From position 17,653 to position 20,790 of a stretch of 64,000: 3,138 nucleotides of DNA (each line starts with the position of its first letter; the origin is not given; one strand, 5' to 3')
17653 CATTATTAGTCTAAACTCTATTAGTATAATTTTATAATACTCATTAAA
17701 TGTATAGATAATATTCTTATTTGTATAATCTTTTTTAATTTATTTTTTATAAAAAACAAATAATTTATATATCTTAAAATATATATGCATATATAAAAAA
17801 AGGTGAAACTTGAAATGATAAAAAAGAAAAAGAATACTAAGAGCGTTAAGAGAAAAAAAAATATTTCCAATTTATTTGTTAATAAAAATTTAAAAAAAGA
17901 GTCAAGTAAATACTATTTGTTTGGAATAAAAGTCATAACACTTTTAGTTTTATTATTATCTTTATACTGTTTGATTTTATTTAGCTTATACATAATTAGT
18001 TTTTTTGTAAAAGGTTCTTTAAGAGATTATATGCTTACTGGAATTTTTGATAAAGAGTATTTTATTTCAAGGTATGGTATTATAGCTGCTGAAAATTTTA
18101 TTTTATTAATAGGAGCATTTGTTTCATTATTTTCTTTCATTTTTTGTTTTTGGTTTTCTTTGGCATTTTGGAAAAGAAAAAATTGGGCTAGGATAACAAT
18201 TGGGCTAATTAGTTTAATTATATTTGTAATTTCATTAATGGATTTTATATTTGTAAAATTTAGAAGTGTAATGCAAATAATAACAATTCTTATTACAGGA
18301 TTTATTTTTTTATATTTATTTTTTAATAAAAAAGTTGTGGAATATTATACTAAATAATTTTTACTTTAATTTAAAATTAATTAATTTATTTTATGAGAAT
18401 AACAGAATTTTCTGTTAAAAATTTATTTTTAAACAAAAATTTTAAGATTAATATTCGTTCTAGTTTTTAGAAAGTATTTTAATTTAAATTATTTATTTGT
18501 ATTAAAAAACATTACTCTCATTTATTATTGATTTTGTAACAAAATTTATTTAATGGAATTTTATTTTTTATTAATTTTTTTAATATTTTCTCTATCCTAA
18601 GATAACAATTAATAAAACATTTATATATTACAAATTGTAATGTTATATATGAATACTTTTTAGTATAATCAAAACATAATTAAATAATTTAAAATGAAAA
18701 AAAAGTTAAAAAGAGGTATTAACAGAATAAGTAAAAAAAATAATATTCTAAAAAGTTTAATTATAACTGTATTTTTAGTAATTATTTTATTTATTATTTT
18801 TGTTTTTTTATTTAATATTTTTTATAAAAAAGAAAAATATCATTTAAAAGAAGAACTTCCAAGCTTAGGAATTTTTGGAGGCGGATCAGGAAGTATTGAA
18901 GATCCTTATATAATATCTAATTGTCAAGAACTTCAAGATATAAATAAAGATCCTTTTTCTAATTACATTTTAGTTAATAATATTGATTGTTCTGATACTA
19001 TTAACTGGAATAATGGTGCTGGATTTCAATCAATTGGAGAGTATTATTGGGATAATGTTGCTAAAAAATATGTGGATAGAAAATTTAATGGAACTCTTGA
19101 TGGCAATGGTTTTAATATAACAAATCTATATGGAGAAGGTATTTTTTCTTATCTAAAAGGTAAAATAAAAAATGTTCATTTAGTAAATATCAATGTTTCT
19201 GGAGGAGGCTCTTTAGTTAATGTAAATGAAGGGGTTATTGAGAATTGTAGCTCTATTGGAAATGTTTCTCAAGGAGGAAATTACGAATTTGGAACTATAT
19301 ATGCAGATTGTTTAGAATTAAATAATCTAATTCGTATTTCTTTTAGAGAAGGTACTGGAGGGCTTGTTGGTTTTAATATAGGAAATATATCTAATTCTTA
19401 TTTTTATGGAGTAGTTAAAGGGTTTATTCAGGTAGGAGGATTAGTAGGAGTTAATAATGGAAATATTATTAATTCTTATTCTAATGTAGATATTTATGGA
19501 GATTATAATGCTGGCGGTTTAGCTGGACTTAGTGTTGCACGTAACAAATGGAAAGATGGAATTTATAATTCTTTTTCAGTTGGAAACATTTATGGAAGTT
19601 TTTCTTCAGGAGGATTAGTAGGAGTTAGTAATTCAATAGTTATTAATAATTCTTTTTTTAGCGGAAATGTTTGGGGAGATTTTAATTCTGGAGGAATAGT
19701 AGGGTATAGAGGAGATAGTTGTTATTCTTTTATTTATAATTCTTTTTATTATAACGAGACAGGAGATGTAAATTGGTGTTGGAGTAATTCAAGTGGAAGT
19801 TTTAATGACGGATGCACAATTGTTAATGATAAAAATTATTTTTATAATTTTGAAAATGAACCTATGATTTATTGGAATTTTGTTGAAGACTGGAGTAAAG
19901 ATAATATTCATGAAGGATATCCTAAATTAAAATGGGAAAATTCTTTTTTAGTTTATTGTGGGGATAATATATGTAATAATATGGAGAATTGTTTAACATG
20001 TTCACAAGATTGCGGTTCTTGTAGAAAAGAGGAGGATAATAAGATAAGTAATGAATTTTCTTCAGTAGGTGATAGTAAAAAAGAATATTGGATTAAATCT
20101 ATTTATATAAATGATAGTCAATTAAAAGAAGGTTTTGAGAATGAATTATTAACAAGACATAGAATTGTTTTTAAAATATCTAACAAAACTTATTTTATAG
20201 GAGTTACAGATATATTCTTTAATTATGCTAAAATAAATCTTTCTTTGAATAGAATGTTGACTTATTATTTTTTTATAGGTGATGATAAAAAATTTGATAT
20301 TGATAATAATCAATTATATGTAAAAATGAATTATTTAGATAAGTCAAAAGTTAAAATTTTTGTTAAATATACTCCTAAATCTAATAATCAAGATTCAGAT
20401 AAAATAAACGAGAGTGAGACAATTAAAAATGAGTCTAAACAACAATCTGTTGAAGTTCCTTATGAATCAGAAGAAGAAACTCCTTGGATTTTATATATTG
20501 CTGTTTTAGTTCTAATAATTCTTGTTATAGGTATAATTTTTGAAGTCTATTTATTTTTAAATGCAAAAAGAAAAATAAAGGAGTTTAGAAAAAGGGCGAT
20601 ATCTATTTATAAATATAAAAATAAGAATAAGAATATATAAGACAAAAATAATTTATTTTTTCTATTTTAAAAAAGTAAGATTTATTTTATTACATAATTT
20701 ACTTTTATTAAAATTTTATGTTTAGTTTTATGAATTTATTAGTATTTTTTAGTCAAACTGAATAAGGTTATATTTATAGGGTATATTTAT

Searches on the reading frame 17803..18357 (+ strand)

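Call 6: search_protein_families(library=pfam, max_evalue=0.01, proteins=[window:17803-18357:+])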
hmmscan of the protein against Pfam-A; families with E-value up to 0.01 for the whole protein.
window:17803-18357:+ (184 aa): 1 family
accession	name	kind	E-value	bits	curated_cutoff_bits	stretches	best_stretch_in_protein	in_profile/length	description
PF20990.2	DUF2207_C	-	0.0084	16.3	33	0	125-184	135-194/247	Predicted membrane protein (DUF2207) C-terminal domain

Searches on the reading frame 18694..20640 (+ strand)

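Call 6: search_protein_families(library=pfam, max_evalue=0.01, proteins=[window:18694-20640:+])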
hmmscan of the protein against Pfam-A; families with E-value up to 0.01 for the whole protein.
window:18694-20640:+ (648 aa): 3 families
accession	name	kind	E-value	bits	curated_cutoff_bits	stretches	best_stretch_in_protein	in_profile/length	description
PF01010.25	Proton_antipo_C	-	0.00031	20.9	26.8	1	530-615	34-117/243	NADH-dehyrogenase subunit F, TMs, (complex I) C-terminus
PF07581.17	Glug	-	0.001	19.8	20.5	1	246-267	4-27/28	The GLUG motif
PF06024.17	Orf78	-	0.0071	17.1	29.4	0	562-622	29-89/101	Orf78 (ac78)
